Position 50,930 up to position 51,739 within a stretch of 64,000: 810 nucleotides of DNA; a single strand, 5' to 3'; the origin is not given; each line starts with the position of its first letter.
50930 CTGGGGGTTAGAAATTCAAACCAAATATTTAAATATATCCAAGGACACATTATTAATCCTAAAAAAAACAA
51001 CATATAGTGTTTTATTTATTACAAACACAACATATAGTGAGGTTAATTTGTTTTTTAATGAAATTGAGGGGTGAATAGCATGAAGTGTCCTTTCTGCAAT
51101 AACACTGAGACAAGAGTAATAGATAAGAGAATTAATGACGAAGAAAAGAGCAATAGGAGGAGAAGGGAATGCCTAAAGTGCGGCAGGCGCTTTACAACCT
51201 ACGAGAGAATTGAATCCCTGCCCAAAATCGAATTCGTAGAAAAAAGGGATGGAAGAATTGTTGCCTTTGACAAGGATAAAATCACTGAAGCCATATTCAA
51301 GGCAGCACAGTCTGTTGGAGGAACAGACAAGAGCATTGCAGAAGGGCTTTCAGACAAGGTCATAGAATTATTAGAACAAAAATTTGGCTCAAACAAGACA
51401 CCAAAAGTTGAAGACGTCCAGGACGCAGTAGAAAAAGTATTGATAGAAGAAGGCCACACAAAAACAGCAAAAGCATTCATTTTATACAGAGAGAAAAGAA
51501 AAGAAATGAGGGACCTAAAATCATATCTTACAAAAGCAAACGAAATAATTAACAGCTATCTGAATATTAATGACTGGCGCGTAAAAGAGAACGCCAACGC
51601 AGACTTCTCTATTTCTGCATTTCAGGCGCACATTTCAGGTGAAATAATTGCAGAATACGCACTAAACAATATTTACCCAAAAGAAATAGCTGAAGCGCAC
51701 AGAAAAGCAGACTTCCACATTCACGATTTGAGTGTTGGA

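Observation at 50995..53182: Ribonucleotide reductase that carries its own repressor domain: NrdR zinc ribbon fused to class III NrdD, behind tandem NrdR boxes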

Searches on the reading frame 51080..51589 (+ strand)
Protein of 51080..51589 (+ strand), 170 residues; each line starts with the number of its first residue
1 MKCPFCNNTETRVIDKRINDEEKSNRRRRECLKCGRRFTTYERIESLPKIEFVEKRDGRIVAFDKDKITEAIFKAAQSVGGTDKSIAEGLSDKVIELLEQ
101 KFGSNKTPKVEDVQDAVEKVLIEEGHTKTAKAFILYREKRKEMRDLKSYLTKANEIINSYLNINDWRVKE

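Call 32: find_homologous_proteins(query=window:51080-51514:+, max_evalue=0.00001)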
Query window:51080-51514:+ (145 aa): 7855 proteins with E <= 0.00001 among 8000 candidates; the best 120 are listed.
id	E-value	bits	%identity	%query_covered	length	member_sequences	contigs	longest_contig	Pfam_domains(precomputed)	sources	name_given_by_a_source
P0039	1.3e-46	176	61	100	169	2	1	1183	PF22811.3,PF03477.22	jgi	-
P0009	1.1e-45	173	61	100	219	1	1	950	PF22811.3,PF03477.22,PF13597.12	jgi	jgi:ribonucleoside-triphosphate reductase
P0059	2.6e-45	172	60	100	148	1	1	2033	PF22811.3,PF03477.22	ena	-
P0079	3.5e-44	168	60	97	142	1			PF22811.3,PF03477.22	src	-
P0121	7.3e-29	118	62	70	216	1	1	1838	PF00317.27,PF03477.22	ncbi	ncbi:MAG: ribonucleotide reductase N-terminal alpha domain-containing protein, partial [Nanoarchaeot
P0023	1.9e-28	117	65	67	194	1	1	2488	PF03477.22,PF13597.12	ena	-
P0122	5.4e-28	116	61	68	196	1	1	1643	PF00317.27,PF03477.22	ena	-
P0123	8.4e-28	115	62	66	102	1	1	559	PF03477.22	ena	-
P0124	8.9e-28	115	67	68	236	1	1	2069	PF02867.21,PF00317.27,PF03477.22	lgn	-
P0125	3.2e-27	113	64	66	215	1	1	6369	PF03477.22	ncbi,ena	-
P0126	4.1e-27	113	61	64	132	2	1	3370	PF03477.22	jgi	-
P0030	4.6e-27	113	60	64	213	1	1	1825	PF03477.22,PF13597.12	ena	-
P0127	7.0e-27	112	65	64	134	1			PF03477.22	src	-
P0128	7.0e-27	112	62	64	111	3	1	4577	PF03477.22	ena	-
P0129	2.7e-26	110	63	66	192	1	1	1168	PF03477.22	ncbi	-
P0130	5.7e-26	109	62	63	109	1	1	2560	PF03477.22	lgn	-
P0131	8.9e-26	108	62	68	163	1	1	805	PF03477.22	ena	-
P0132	1.6e-25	108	58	66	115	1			PF03477.22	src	-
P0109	2.0e-25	107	64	63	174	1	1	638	PF03477.22,PF13597.12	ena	-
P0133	4.5e-25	106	58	66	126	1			PF03477.22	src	-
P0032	6.1e-25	106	61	64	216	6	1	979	PF03477.22,PF13597.12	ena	-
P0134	8.3e-25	105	59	66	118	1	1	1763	PF03477.22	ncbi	ncbi:MAG: ATP cone domain-containing protein, partial [Nanoarchaeota archaeon]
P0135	1.3e-24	105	58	63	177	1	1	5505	PF03477.22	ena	-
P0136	1.7e-24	104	56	65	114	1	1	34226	PF03477.22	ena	-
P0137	6.8e-24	102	61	63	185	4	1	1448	PF03477.22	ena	-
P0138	9.5e-24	102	59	63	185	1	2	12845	PF03477.22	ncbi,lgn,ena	-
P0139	1.4e-23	101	62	60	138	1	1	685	PF03477.22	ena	-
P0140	1.4e-23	101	62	64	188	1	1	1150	PF03477.22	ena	-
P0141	1.6e-23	101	60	63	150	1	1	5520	PF03477.22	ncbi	-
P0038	1.7e-23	101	53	63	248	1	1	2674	PF03477.22,PF13597.12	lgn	-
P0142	2.0e-23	101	60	64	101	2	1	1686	PF03477.22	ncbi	ncbi:ATP cone domain-containing protein, partial [Anaerospora hongkongensis]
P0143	2.1e-23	101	59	64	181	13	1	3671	PF03477.22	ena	-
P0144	3.1e-23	100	60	63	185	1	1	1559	PF03477.22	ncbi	-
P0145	4.6e-23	100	58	64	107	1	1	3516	PF03477.22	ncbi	ncbi:MAG: ATP cone domain-containing protein, partial [Candidatus Bilamarchaeaceae archaeon]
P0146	9.1e-23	99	52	68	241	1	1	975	PF22811.3,PF03477.22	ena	-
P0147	1.5e-22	98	57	63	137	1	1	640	PF03477.22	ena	-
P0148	2.0e-22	98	62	63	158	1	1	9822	PF03477.22,PF13597.12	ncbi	ncbi:MAG: anaerobic ribonucleoside-triphosphate reductase, partial [Peptococcales bacterium]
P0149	2.2e-22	98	44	100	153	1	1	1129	PF22811.3,PF03477.22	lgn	-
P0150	2.9e-22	97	42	100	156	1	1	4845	PF22811.3,PF03477.22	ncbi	-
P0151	7.8e-22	96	56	64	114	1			PF03477.22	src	-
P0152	9.5e-22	95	54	64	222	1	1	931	PF00317.27,PF03477.22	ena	-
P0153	9.8e-22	95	53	63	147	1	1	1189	PF03477.22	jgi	jgi:ribonucleoside-diphosphate reductase alpha chain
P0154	1.6e-21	95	64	60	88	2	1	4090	PF03477.22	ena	-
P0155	2.5e-21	94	41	100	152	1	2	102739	PF22811.3,PF03477.22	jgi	jgi:transcriptional repressor NrdR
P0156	4.7e-21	93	52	67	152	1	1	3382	PF22811.3,PF03477.22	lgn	-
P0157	8.5e-21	92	41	100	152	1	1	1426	PF22811.3,PF03477.22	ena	-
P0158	9.2e-21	92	51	68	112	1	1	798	PF03477.22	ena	-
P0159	1.1e-20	92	53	66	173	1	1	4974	PF03477.22,PF13597.12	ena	-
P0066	1.1e-20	92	56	64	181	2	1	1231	PF03477.22,PF13597.12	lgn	-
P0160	1.3e-20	92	40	100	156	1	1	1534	PF22811.3,PF03477.22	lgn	-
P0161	2.2e-20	91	42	100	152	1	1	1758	PF22811.3,PF03477.22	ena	-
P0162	2.9e-20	91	41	100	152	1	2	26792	PF22811.3,PF03477.22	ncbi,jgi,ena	-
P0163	3.2e-20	91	48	81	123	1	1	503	PF22811.3,PF03477.22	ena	-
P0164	3.5e-20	90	46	77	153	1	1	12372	PF22811.3,PF03477.22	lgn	-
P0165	4.6e-20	90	50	70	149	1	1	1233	PF22811.3,PF03477.22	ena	-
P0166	4.8e-20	90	58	63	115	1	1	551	PF03477.22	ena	-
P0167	4.9e-20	90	50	70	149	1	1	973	PF22811.3,PF03477.22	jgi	-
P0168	5.1e-20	90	42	100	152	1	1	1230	PF22811.3,PF03477.22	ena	-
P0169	5.3e-20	90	50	70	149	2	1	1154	PF22811.3,PF03477.22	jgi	-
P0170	5.5e-20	90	50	70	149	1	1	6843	PF22811.3,PF03477.22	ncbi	-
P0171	6.3e-20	90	45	76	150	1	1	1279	PF22811.3,PF03477.22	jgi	jgi:transcriptional repressor NrdR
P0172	6.4e-20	90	42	100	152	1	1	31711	PF22811.3,PF03477.22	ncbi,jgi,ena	-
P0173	6.6e-20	90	40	100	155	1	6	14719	PF22811.3,PF03477.22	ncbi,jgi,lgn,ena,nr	ncbi:MAG: transcriptional regulator NrdR [Candidatus Omnitrophica bacterium CG07_land_8_20_14_0_80_5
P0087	6.7e-20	89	54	66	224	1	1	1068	PF03477.22,PF13597.12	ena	-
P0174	7.2e-20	89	51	66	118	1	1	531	PF03477.22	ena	-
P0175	8.3e-20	89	49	70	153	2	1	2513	PF22811.3,PF03477.22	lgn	-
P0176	9.1e-20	89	41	100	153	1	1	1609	PF22811.3,PF03477.22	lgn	-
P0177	9.5e-20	89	60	53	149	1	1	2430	PF22811.3,PF03477.22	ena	-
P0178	1.1e-19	89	41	100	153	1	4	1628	PF22811.3,PF03477.22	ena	-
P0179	1.2e-19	89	56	60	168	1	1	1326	PF22811.3,PF03477.22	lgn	-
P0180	1.4e-19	88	39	100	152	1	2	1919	PF22811.3,PF03477.22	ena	-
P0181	2.1e-19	88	51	64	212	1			PF00317.27,PF03477.22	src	-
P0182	2.5e-19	88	39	100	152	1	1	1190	PF22811.3,PF03477.22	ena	-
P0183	2.6e-19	88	47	68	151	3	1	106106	PF22811.3,PF03477.22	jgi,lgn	jgi:transcriptional repressor NrdR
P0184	3.6e-19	87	58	53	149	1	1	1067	PF22811.3,PF03477.22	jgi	-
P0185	4.0e-19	87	41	95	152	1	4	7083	PF22811.3,PF03477.22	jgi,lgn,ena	jgi:transcriptional repressor NrdR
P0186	4.3e-19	87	58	53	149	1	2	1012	PF22811.3,PF03477.22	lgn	-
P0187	5.1e-19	87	48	70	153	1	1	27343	PF22811.3,PF03477.22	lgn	-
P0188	5.2e-19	87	40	100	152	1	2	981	PF22811.3,PF03477.22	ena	-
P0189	5.5e-19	87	48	70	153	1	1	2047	PF22811.3,PF03477.22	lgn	-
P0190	5.9e-19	86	51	74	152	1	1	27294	PF22811.3,PF03477.22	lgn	-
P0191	6.7e-19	86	61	53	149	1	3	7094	PF22811.3,PF03477.22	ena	-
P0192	6.7e-19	86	41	100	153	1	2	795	PF22811.3,PF03477.22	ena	-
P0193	8.2e-19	86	50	70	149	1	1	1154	PF22811.3,PF03477.22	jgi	-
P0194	8.3e-19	86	45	74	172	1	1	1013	PF22811.3,PF03477.22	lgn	-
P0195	8.5e-19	86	42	95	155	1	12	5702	PF22811.3,PF03477.22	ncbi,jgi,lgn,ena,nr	ncbi:MAG TPA: transcriptional regulator NrdR [Thermodesulfobacteriota bacterium]|nr:transcriptional 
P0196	8.5e-19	86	37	100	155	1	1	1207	PF22811.3,PF03477.22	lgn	-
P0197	8.7e-19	86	37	100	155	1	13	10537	PF22811.3,PF03477.22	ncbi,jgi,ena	-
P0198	8.7e-19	86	37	100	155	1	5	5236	PF22811.3,PF03477.22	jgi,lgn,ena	-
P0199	8.7e-19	86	-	-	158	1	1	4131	PF22811.3,PF03477.22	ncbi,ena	-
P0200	9.8e-19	86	60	53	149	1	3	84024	PF22811.3,PF03477.22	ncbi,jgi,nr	ncbi:MAG TPA: transcriptional regulator NrdR [Candidatus Hydrogenedentes bacterium]|nr:transcription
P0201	9.8e-19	86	38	100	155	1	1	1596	PF22811.3,PF03477.22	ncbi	-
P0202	1.0e-18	86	57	53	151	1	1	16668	PF22811.3,PF03477.22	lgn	-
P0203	1.0e-18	86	60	53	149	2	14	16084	PF22811.3,PF03477.22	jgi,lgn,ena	jgi:transcriptional repressor NrdR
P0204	1.0e-18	86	60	53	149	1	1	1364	PF22811.3,PF03477.22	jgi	-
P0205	1.1e-18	86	60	53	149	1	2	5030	PF22811.3,PF03477.22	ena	-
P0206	1.1e-18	86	36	100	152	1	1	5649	PF22811.3,PF03477.22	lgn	-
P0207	1.1e-18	86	37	100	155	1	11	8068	PF22811.3,PF03477.22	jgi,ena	-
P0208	1.1e-18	86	37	100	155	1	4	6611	PF22811.3,PF03477.22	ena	-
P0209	1.2e-18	85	54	63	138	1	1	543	PF03477.22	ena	-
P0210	1.2e-18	85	57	53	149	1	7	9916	PF22811.3,PF03477.22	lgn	-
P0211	1.3e-18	85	48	70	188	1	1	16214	PF22811.3,PF03477.22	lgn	-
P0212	1.5e-18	85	55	53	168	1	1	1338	PF22811.3,PF03477.22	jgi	-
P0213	1.6e-18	85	46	79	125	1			PF22811.3,PF03477.22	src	-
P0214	1.7e-18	85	48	70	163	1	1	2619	PF22811.3,PF03477.22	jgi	-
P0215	1.7e-18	85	57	53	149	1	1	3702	PF22811.3,PF03477.22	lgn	-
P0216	1.8e-18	85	37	100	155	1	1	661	PF22811.3,PF03477.22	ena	-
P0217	1.9e-18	85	56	53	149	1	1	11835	PF22811.3,PF03477.22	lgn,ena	-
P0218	1.9e-18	85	49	65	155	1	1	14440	PF22811.3,PF03477.22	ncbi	-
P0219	1.9e-18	85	49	67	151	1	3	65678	PF22811.3,PF03477.22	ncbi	-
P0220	1.9e-18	85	37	100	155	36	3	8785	PF22811.3,PF03477.22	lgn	-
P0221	2.1e-18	85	36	100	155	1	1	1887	PF22811.3,PF03477.22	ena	-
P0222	2.1e-18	85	49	64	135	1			PF03477.22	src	-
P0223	2.2e-18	85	36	100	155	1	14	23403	PF22811.3,PF03477.22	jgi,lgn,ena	-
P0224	2.2e-18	85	36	100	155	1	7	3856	PF22811.3,PF03477.22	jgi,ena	-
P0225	2.2e-18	85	37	100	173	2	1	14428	PF22811.3,PF03477.22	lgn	-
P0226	2.2e-18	85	47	76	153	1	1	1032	PF22811.3,PF03477.22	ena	-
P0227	2.2e-18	85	57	53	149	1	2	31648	PF22811.3,PF03477.22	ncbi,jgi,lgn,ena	-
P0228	2.3e-18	85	48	70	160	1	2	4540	PF22811.3,PF03477.22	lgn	-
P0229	2.3e-18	84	43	92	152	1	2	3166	PF22811.3,PF03477.22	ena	-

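Call 34: search_solved_structures(query=window:51080-51589:+, max_evalue=0.001, show_alignments=3)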
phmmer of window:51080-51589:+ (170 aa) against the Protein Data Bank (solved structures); distinct sequences matched with E-value up to 0.001: 9.
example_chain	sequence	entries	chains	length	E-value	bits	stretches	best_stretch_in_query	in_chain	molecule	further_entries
7p37_A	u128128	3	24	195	6.3e-13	52.3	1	1-98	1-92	Transcriptional repressor NrdR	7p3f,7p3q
9fvr_A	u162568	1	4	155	1.4e-11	47.9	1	1-78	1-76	Transcriptional repressor NrdR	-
9gex_A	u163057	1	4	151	1.5e-11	47.8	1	1-78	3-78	Transcriptional repressor NrdR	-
9fxk_A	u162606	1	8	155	1.5e-11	47.8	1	1-78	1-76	Transcriptional repressor NrdR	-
9fzf_A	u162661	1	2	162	1.5e-11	47.8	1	1-78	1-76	Transcriptional repressor NrdR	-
9d3x_A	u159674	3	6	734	4.4e-10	43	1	42-162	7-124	Anaerobic ribonucleoside-triphosphate reductase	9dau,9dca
5im3_A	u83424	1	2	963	2.4e-08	37.4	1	53-144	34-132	Ribonucleoside-diphosphate reductase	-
5olk_A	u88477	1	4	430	1.1e-07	35.3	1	49-154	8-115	Ribonucleoside-diphosphate reductase, beta subunit 1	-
8p23_A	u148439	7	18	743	1.4e-07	34.9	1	50-148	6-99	Anaerobic ribonucleoside-triphosphate reductase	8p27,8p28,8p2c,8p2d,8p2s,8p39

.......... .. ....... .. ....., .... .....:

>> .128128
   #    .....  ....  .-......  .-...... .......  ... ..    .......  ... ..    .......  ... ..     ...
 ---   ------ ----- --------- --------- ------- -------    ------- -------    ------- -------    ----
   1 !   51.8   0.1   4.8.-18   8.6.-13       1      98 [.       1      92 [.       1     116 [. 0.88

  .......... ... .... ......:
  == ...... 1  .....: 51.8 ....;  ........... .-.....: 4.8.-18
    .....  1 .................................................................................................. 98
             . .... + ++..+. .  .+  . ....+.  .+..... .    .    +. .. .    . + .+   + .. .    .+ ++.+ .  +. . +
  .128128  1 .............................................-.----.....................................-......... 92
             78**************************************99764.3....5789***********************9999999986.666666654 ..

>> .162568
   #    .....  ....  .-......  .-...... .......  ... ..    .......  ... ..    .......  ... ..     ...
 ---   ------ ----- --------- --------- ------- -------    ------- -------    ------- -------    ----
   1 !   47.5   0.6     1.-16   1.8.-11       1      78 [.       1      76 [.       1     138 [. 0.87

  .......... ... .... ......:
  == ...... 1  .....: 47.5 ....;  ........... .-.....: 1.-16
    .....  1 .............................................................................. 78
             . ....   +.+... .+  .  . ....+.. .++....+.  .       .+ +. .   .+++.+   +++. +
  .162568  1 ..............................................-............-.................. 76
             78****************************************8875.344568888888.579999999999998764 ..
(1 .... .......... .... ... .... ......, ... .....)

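Call 39: search_protein_representatives(protein=window:51080-51589:+)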
Query: 170 residues. Proteins with E-value up to 0.001 (for the whole library): 9966; up to 1e-10: 2788; up to 1e-30: 27. The best 150 are listed.
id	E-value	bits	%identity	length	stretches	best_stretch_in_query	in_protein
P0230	1.4e-54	200.6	59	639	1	1-163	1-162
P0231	7.8e-54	198.2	60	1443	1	1-170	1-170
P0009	1.5e-52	194.1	58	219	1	1-170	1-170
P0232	1.5e-51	190.8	55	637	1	1-164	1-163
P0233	1.7e-46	174.4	60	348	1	1-148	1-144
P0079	2.1e-44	167.6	62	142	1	1-140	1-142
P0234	5.1e-41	156.6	44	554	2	51-147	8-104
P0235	8.8e-39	149.3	52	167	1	1-164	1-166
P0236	3.2e-38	147.5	45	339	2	47-170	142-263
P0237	6.8e-35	136.7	53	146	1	1-144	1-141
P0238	9.0e-35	136.3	60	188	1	50-170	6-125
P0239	9.1e-35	136.3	56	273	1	50-170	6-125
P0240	1.1e-34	136.0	61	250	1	50-170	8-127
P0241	3.2e-34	134.5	55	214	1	47-170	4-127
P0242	7.3e-34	133.3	56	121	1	48-168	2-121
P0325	1.8e-25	106.1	58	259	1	1-97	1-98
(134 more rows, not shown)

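Call 41: find_encoding_contigs(protein=P0231, flank=5000, max_places=3)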
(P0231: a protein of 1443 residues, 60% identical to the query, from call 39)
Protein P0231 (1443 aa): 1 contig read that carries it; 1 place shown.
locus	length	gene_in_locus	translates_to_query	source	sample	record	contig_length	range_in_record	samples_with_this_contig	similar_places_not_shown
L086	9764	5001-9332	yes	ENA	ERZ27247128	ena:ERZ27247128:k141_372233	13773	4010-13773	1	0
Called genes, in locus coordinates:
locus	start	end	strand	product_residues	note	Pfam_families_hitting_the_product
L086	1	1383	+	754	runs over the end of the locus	PF00437:T2SSE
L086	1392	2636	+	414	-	PF13506:Glyco_transf_21, PF03142:Chitin_synth_2 (faint), PF00535:Glycos_transf_2, PF10111:Glyco_tranf_2_2, PF13641:Glyco_tranf_2_3, PF13632:Glyco_trans_2_3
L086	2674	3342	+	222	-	-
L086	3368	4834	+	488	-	PF00133:tRNA-synt_1, PF01406:tRNA-synt_1e, PF09334:tRNA-synt_1g, PF00133:tRNA-synt_1, PF01406:tRNA-synt_1e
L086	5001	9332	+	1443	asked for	PF22811:Zn_ribbon_NrdR, PF03477:ATP-cone, PF13597:NRDD, PF14890:Intein_splicing (faint), PF14528:LAGLIDADG_3 (faint), PF13597:NRDD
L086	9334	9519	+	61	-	PF13597:NRDD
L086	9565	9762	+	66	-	?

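Call 42: find_encoding_contigs(protein=P0230, flank=5000, max_places=3)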
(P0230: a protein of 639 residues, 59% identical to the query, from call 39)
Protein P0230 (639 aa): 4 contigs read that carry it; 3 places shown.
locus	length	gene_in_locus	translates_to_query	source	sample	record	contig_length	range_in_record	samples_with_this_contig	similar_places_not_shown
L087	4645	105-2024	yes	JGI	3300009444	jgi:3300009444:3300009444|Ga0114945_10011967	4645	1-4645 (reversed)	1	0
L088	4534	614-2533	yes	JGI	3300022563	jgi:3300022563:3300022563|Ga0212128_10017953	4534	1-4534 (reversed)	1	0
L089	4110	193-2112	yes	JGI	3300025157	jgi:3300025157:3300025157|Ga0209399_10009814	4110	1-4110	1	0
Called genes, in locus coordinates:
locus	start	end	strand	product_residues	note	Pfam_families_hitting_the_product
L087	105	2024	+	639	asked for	PF22811:Zn_ribbon_NrdR, PF03477:ATP-cone, PF13597:NRDD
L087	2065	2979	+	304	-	PF00696:AA_kinase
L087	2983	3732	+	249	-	PF12740:PETase (faint), PF01738:DLH (faint), PF00561:Abhydrolase_1, PF12146:Hydrolase_4, PF12697:Abhydrolase_6, PF00326:Peptidase_S9, PF12146:Hydrolase_4 (weak), PF08386:Abhydrolase_4 (weak), +3 more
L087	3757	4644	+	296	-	?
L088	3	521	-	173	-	?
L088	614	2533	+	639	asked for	PF22811:Zn_ribbon_NrdR, PF03477:ATP-cone, PF13597:NRDD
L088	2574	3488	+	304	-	PF00696:AA_kinase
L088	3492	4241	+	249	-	PF12740:PETase (faint), PF01738:DLH (faint), PF00561:Abhydrolase_1, PF12146:Hydrolase_4, PF12697:Abhydrolase_6, PF00326:Peptidase_S9, PF12146:Hydrolase_4 (weak), PF08386:Abhydrolase_4 (weak), +3 more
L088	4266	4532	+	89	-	?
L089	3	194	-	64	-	?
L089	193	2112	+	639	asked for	PF22811:Zn_ribbon_NrdR, PF03477:ATP-cone, PF13597:NRDD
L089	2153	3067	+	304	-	PF00696:AA_kinase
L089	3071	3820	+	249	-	PF12740:PETase (faint), PF01738:DLH (faint), PF00561:Abhydrolase_1, PF12146:Hydrolase_4, PF12697:Abhydrolase_6, PF00326:Peptidase_S9, PF12146:Hydrolase_4 (weak), PF08386:Abhydrolase_4 (weak), +3 more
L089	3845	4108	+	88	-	?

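Call 56: predict_structure(alignment_id=A1)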
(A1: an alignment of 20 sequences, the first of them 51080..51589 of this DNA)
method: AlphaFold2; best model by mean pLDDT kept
length: 170 residues; sequences in the alignment: 20
mean_pLDDT: 87.1   pTM: 0.62
mean pLDDT of the five models: 87.1, 87.0, 85.7, 85.5, 83.5
residues with pLDDT >= 90: 101; 70-90: 52; 50-70: 14; < 50: 3
segments of 3 or more residues with pLDDT < 50: none
pLDDT, mean of each block of 10 residues (from residue 1): 89 83 80 91 71 92 94 94 94 93 87 96 95 93 88 82 57
secondary structure, 60 per line:
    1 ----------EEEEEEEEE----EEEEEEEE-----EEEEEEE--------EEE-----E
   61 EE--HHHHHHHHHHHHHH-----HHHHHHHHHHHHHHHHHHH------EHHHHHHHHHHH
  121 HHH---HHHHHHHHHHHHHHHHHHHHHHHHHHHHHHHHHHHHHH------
elements in order: E11-19 E24-31 E37-43 E52-54 E60-62 H65-78 H84-102 H110-123 H127-164
